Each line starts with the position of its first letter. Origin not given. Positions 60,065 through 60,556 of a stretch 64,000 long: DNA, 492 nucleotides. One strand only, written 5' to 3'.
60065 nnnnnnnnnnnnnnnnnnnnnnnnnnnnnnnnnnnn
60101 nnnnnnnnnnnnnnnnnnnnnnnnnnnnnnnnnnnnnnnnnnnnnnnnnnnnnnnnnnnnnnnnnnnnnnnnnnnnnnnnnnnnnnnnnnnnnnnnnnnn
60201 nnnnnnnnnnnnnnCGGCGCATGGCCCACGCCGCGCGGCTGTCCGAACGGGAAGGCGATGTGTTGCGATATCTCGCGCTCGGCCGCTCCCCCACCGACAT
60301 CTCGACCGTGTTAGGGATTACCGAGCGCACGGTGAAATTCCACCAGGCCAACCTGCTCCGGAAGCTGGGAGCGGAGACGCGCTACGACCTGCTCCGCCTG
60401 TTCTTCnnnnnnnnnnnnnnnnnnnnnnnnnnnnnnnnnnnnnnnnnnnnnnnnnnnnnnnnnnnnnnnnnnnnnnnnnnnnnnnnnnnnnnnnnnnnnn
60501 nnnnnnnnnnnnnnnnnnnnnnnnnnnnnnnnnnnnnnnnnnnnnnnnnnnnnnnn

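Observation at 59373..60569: Shared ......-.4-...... palindromic operator upstream of a PAS-LuxR regulator and of the cheA-cheW-globin operon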

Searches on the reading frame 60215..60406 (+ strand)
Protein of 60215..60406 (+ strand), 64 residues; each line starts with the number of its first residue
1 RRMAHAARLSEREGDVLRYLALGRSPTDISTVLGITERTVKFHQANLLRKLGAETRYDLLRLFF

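Call 48: search_solved_structures(query=window:60215-60406:+, max_evalue=0.001, show_alignments=3)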
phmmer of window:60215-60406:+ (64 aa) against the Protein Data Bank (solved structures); distinct sequences matched with E-value up to 0.001: 34.
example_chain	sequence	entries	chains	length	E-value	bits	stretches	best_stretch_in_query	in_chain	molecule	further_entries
3qp6_A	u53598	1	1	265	1.4e-10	44.3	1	8-58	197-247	CviR transcriptional regulator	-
3qp5_A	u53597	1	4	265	3.8e-10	43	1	8-57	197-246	CviR transcriptional regulator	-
4y13_A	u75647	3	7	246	2.5e-07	34.1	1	8-56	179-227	Transcriptional regulator of ftsQAZ gene cluster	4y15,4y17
4lfu_A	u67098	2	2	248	2.6e-07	34.1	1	8-56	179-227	Regulatory protein SdiA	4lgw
3szt_A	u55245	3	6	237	4.2e-07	33.5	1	7-57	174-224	Quorum-sensing control repressor | LuxR family transcriptional regulator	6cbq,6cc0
7r3g_B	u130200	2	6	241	8.1e-07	32.6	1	9-55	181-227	Regulatory protein RhlR | PROSS optimized variant of RhlR with 75 mutations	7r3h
7vim_A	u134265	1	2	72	4e-06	30.4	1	3-59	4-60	Protein EsrB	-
7r3j_C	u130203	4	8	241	7.4e-06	29.5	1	3-54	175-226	Regulatory protein RhlR | RhlR protein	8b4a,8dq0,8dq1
7r3i_A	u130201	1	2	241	1.2e-05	28.8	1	7-54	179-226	PROSS optimized variant of RhlR with 61 mutations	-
6jqs_A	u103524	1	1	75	1.4e-05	28.7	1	2-58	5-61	DNA-binding response regulator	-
4wt0_B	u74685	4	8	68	1.5e-05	28.6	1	8-57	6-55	Response regulator receiver domain protein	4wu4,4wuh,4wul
4wsz_A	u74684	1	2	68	1.9e-05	28.2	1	8-57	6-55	Response regulator receiver domain protein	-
6mwh_A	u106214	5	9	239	2.1e-05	28.1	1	8-56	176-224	Transcriptional regulator LasR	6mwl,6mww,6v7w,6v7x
6mvn_A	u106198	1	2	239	2.1e-05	28.1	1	8-56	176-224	Transcriptional regulator LasR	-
6mwz_A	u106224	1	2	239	2.1e-05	28.1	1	8-56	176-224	Transcriptional regulator LasR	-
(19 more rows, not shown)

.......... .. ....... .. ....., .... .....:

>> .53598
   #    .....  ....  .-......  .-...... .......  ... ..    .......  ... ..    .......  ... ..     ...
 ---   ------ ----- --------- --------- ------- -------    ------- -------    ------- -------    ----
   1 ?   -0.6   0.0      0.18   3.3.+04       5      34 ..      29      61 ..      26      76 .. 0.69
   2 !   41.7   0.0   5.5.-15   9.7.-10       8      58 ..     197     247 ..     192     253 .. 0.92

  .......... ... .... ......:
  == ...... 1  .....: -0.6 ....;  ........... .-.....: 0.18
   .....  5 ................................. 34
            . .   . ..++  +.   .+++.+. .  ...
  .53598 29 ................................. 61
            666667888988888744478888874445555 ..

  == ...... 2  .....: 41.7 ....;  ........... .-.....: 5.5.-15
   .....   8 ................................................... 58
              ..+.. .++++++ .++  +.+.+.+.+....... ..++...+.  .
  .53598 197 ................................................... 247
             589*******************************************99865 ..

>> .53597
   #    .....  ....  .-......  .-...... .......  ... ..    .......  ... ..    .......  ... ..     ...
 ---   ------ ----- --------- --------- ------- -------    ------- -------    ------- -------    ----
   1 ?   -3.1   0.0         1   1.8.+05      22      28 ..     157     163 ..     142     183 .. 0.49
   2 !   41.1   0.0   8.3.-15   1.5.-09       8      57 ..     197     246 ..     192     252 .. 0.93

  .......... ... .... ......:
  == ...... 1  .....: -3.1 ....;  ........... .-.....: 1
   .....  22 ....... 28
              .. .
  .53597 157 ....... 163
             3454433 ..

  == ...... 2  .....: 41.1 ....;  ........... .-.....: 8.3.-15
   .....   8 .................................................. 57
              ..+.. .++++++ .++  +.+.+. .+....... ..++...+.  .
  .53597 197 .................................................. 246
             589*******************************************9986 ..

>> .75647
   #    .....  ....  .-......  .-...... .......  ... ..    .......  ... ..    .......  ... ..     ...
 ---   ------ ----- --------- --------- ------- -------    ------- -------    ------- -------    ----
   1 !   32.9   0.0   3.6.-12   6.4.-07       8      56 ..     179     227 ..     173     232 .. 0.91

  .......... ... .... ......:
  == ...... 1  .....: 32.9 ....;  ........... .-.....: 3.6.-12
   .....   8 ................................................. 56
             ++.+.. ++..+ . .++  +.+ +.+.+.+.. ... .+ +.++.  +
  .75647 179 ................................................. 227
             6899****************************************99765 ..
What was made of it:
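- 59486..60409 (+): Regulator gene, 307 aa: a PAS domain, a second PAS-like domain holding invariant C171 and P-C182-x-x-C185-P, then a GerE/LuxR helix-turn-helix. The helix-turn-helix is closest to CviR among solved structures (call 48).
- Closest known: CviR box. Same: The regulator's helix-turn-helix is most similar to CviR among solved structures (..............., call 48).
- The closest solved helix-turn-helix is CviR (E = 1.4e-10, call 48).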
